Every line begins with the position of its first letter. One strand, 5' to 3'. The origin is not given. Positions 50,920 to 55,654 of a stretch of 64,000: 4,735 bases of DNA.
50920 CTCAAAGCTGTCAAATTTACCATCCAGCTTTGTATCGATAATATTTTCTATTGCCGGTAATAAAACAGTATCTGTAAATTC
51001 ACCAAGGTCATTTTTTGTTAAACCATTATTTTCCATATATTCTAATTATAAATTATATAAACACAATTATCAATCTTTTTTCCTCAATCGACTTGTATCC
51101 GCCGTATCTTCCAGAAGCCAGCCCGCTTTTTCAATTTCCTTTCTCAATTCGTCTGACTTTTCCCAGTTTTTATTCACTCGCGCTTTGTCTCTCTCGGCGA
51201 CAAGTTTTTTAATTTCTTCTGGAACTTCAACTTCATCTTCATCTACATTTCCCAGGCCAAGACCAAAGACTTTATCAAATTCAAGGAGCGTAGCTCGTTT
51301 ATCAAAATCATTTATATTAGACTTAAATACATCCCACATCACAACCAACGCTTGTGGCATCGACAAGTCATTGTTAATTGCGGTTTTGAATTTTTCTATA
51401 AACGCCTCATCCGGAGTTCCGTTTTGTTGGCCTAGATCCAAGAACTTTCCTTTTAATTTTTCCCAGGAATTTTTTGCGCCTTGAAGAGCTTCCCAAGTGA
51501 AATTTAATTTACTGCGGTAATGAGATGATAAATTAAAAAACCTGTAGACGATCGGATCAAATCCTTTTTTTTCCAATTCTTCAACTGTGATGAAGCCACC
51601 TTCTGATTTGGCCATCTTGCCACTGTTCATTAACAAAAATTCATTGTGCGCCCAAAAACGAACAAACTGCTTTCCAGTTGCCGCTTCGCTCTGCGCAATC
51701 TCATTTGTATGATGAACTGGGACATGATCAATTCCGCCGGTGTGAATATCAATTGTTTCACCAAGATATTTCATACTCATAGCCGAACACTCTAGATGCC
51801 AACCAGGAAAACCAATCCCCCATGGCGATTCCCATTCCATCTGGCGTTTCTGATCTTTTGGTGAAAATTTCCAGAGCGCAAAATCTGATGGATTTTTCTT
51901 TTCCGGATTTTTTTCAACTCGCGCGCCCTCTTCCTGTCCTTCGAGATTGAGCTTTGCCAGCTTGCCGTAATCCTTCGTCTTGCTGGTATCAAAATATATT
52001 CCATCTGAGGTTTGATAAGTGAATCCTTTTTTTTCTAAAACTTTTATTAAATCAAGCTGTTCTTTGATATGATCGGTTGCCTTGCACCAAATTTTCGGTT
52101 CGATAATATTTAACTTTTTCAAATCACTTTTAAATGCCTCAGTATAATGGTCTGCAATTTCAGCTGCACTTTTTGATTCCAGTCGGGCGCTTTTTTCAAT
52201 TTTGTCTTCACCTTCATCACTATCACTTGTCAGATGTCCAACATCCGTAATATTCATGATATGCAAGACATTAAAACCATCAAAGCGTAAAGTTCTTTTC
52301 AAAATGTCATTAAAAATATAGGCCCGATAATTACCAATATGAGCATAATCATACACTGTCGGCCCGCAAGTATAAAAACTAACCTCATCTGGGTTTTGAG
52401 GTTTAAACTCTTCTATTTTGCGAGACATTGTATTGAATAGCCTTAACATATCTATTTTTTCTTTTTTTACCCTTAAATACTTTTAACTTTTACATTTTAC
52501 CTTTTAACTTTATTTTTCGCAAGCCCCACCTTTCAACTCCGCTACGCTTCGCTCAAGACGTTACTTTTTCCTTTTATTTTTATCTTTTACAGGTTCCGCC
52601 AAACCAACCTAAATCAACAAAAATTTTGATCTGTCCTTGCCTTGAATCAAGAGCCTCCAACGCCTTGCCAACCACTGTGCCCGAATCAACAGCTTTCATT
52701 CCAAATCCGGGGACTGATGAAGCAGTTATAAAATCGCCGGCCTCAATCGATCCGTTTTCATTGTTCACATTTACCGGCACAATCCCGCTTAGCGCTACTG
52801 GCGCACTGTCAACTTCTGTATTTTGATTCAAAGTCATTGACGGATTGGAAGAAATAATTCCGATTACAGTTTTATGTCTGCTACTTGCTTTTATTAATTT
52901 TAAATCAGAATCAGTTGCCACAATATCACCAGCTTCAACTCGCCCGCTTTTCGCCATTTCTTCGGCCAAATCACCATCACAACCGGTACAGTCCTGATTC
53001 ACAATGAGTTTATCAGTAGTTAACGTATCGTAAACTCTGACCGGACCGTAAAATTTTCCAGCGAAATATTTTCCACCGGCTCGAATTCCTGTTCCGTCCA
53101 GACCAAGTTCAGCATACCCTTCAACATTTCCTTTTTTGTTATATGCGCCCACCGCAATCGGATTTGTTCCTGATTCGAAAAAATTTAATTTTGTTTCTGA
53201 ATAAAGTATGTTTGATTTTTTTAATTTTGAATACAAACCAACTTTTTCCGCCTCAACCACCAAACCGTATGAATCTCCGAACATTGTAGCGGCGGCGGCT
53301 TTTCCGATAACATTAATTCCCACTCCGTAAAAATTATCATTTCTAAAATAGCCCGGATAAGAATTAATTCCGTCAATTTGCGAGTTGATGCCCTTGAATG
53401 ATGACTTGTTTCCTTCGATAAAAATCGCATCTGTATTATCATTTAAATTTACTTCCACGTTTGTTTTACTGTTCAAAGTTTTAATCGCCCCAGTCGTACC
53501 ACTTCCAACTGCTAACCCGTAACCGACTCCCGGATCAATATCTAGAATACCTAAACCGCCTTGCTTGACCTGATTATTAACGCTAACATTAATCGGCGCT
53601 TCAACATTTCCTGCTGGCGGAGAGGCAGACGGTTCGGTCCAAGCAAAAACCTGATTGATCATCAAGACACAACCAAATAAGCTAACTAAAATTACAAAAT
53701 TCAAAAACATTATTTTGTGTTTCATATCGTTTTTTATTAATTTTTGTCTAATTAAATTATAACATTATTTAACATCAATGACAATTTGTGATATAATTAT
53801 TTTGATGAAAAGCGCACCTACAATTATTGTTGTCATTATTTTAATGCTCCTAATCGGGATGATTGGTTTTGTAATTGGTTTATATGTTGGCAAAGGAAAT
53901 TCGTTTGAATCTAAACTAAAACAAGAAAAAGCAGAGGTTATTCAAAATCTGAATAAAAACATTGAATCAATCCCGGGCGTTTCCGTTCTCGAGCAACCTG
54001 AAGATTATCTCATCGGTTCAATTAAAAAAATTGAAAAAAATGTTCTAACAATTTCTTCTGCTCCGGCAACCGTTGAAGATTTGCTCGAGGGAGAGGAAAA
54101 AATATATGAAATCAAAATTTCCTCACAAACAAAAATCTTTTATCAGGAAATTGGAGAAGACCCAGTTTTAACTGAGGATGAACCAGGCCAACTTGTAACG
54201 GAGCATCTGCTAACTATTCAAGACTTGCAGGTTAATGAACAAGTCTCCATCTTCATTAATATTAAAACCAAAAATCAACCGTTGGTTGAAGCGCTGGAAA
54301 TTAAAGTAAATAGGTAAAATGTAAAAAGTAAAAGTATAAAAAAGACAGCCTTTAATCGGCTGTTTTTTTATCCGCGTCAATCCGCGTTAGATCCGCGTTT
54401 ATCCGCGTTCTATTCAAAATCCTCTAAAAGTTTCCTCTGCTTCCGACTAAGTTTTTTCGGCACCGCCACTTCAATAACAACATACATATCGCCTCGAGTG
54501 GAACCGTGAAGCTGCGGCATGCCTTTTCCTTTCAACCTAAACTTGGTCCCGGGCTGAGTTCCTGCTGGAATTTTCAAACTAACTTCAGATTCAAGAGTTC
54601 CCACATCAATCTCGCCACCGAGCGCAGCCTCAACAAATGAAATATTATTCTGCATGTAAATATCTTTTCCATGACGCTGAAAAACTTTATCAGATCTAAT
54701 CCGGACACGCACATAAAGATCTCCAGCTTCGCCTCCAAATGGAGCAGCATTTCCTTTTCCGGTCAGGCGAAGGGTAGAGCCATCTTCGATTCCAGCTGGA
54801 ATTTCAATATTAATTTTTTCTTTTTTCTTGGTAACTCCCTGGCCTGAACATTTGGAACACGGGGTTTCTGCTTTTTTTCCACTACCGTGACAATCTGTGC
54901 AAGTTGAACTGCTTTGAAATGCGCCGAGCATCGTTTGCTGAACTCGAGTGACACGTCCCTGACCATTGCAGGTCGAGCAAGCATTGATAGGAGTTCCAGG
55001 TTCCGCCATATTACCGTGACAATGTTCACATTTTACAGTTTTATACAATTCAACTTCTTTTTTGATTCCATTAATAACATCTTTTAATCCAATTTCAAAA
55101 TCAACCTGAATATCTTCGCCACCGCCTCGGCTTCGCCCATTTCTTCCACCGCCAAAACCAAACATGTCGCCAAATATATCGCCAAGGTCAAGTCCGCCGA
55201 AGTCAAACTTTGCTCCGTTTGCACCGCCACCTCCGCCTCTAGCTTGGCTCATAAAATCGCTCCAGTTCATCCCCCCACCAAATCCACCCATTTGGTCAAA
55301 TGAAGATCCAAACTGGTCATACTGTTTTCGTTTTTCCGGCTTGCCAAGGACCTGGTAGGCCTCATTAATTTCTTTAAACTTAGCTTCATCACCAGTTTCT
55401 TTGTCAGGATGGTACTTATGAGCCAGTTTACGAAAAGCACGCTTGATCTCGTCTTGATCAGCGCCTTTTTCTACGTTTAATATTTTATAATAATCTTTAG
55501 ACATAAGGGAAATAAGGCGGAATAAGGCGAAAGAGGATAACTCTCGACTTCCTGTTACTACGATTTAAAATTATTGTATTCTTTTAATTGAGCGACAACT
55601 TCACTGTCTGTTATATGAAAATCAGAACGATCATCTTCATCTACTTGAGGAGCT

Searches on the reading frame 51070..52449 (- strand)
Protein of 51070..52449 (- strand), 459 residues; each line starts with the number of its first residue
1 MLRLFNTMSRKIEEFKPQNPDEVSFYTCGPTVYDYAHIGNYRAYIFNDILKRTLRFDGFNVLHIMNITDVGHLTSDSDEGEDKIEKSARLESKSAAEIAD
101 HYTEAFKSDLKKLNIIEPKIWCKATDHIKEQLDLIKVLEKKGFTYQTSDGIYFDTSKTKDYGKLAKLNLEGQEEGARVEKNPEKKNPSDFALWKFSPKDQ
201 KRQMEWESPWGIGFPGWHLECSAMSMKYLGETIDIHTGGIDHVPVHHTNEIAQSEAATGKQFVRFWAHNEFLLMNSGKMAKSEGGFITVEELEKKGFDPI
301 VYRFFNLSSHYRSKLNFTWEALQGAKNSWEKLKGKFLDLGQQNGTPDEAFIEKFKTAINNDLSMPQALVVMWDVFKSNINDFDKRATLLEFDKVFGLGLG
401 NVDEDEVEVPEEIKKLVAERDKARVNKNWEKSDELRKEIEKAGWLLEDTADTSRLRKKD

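Call 10: search_protein_families(library=ncbifam, proteins=[window:51070-52449:-])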
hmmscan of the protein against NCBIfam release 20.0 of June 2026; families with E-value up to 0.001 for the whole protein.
window:51070-52449:- (459 aa): 9 families
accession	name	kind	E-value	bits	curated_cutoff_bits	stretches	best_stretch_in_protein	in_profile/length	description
NF011108.0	PRK14536.1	equivalog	6.1e-165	549.7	780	2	2-333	3-334/490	cysteine--tRNA ligase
TIGR00435.1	cysS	equivalog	1.5e-133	446.3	340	1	2-457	1-465/466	cysteine--tRNA ligase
NF011107.0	PRK14534.1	equivalog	1.4e-126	423.4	744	1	1-456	2-479/481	cysteine--tRNA ligase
TIGR03447.1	mycothiol_MshC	equivalog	4e-59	200.5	485.1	1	2-373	18-380/411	cysteine--1-D-myo-inosityl 2-amino-2-deoxy-alpha-D-glucopyranoside ligase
TIGR00398.1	metG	equivalog_domain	1.9e-13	50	336.35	2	34-161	12-130/530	methionine--tRNA ligase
NF001100.0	PRK00133.1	equivalog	1.8e-10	40.1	587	2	268-328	320-381/676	methionine--tRNA ligase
NF008900.0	PRK12267.1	equivalog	3.3e-07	29.2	598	1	25-147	6-121/648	methionine--tRNA ligase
NF008957.0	PRK12300.1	subfamily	1.6e-06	26.4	677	0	233-353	580-701/946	leucine--tRNA ligase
NF009687.0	PRK13208.1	equivalog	5.4e-05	21.5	738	0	26-115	43-135/801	valine--tRNA ligase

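Call 17: find_encoding_contigs(protein=window:51070-52449:-, flank=6000, max_places=10)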
Protein window:51070-52449:- (459 aa): 2 contigs read that carry it; 2 places shown.
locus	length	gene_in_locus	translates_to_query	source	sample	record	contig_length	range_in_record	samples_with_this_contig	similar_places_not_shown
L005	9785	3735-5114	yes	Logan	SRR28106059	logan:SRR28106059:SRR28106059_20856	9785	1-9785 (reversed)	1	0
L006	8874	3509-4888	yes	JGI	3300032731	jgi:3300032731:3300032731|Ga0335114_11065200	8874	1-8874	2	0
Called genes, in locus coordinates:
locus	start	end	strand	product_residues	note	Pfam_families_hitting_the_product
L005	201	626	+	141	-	PF05991:NYN_YacP (weak)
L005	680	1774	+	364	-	PF00226:DnaJ, PF01556:DnaJ_C, PF00684:DnaJ_CXXCXGXG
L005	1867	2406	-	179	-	-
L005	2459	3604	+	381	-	-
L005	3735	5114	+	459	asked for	PF01406:tRNA-synt_1e, PF01921:tRNA-synt_1f (faint), PF09334:tRNA-synt_1g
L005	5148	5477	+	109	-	-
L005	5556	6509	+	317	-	PF01207:Dus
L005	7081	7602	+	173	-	-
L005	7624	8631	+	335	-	PF06723:MreB_Mbl, PF00022:Actin (weak), PF00012:HSP70, PF14450:FtsA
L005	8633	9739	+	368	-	PF13439:Glyco_transf_4, PF20706:GT4-conflict, PF00534:Glycos_transf_1, PF13692:Glyco_trans_1_4, PF13524:Glyco_trans_1_2 (weak)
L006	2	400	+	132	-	?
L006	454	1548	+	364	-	PF00226:DnaJ, PF01556:DnaJ_C, PF00684:DnaJ_CXXCXGXG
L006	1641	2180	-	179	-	-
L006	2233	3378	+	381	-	-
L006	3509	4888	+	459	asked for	PF01406:tRNA-synt_1e, PF01921:tRNA-synt_1f (faint), PF09334:tRNA-synt_1g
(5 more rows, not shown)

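Call 21: find_related_loci(query=window:51070-52449:-, collection=genome_contigs, flank=10000)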
Query window:51070-52449:- (459 aa) in genome_contigs; peptide patterns used: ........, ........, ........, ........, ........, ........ (x = any residue, [..] = any of these).
154 stretches matched a pattern; 131 encode a relative of the query (tblastn E <= 1e-3); the best 80 are kept; 80 distinct loci.
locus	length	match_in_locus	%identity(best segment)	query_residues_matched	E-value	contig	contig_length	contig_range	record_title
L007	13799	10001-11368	61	2-458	0e+0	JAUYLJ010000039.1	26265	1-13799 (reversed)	MAG: bacterium isolate C24_metabat.bin.3 C24_k141_92911, whole genome shotgun sequence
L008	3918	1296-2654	57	2-456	0e+0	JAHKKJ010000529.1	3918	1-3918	MAG: Deltaproteobacteria bacterium isolate CR_Sed_300A_bin.10 scaffold_1860, whole genome shotgun sequence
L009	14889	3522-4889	57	2-458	0e+0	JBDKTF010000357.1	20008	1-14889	MAG: Anaerolineaceae bacterium isolate 6_bin.196_R1 c_000000260631, whole genome shotgun sequence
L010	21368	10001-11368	56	2-458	0e+0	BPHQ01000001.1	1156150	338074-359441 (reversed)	MAG: Bellilinea sp. KatS3mg047 DNA, contig_12120, whole genome shotgun sequence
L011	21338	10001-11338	58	2-449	0e+0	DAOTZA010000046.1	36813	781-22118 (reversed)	MAG TPA_asm: Anaerolineales bacterium isolate H38_463 k137_31734, whole genome shotgun sequence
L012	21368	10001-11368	56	2-458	0e+0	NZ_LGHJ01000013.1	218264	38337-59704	Bellilinea caldifistulae strain GOMI-1 contig_7, whole genome shotgun sequence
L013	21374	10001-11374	59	2-456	0e+0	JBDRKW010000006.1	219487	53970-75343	MAG: Candidatus Kerfeldbacteria bacterium isolate MEGAHIT-group-1.742 k141_6313934, whole genome shotgun sequence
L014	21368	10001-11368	57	2-458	0e+0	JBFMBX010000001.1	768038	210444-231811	MAG: Chloroflexota bacterium isolate MAG175 MAG175_1, whole genome shotgun sequence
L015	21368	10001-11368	56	2-458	0e+0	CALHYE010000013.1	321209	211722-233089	MAG: uncultured Bellilinea sp. isolate N1_Bin_Bin_197_sub_3 genome assembly, contig: c_000000748568, whole genome shotgu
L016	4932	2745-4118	56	1-457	0e+0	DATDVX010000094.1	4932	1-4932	MAG TPA_asm: Candidatus Nanoarchaeia archaeon isolate SMAG_U8095 k141_31476, whole genome shotgun sequence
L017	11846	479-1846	56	2-458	9e-180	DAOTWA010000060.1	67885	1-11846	MAG TPA_asm: Anaerolineaceae bacterium isolate H111_98 k127_93973, whole genome shotgun sequence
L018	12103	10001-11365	54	2-458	9e-180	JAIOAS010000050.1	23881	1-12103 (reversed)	MAG: Chloroflexota bacterium isolate S1bins155 c_000000000050, whole genome shotgun sequence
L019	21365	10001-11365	56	2-458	3e-179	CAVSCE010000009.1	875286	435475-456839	MAG: uncultured Chloroflexia bacterium isolate MFD02979.bin.2.112 genome assembly, contig: contig_34391, whole genome sh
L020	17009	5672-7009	60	2-449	6e-179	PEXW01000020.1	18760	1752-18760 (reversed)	MAG: Candidatus Kerfeldbacteria bacterium CG08_land_8_20_14_0_20_43_14 CG08_land_8_20_14_0.20_scaffold_1688_c, whole gen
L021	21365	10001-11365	54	2-458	2e-178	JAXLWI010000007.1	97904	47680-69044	MAG: Anaerolineae bacterium isolate STL-CHL19 C2.143.fa-7, whole genome shotgun sequence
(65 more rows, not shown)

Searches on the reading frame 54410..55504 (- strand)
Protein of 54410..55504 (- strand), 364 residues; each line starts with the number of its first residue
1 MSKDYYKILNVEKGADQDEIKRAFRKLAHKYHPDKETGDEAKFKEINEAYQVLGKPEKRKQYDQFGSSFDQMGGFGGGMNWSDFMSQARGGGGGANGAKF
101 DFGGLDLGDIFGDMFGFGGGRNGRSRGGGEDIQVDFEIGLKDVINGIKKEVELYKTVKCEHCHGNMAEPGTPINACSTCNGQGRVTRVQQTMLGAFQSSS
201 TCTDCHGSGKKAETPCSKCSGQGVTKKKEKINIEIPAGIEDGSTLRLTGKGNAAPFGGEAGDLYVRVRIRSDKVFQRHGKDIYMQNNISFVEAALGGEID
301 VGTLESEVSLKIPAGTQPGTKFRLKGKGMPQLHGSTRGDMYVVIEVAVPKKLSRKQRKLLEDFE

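Call 10: search_protein_families(library=ncbifam, proteins=[window:54410-55504:-])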
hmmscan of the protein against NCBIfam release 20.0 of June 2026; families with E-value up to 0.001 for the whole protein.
window:54410-55504:- (364 aa): 15 families
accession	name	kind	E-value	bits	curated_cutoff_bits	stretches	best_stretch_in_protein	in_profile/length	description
TIGR02349.1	DnaJ_bact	equivalog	5.8e-126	420.6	377.2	1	4-363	1-350/354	molecular chaperone DnaJ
NF008035.0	PRK10767.1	subfamily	3.4e-115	385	338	1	2-364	3-345/374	molecular chaperone DnaJ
NF010894.0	PRK14301.1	equivalog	2.1e-98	329.8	548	1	2-364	3-348/373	chaperone protein DnaJ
NF010872.0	PRK14279.1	equivalog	7.9e-95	318.3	556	1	2-362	8-374/394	molecular chaperone DnaJ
NF010871.0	PRK14278.1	equivalog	2.5e-94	316.2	502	1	1-363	1-347/378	molecular chaperone DnaJ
NF010885.0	PRK14292.1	equivalog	5e-90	302.2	585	1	3-363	2-345/371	chaperone protein DnaJ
NF010874.0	PRK14281.1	equivalog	4.3e-89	299.4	619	1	1-363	1-369/397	chaperone protein DnaJ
NF010892.0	PRK14299.1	equivalog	2e-56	191.4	392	2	2-153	3-153/291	chaperone protein DnaJ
NF037946.1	terminal_TopJ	equivalog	1.1e-52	179.6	300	2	3-67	5-71/810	terminal organelle assembly protein TopJ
NF007618.0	PRK10266.1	equivalog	2.2e-48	165.3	403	2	223-361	152-288/306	curved DNA-binding protein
TIGR03835.1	termin_org_DnaJ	equivalog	1.6e-31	109.6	512.25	2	3-67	2-68/871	terminal organelle assembly protein TopJ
NF050028.1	CldAdptActJ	equivalog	7.5e-09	36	150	1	4-62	3-69/93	cold adaptation protein ActJcold adaptation protein ActJ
NF006948.0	PRK09430.1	equivalog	2e-07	30.9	162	1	4-35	201-232/267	co-chaperone DjlA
NF058604.1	RtpA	equivalog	4.5e-05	23.5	65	1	201-224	11-34/50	anti-TRAP protein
TIGR00714.1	hscB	equivalog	0.00033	20.8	46.75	1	16-62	4-56/156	Fe-S protein assembly co-chaperone HscB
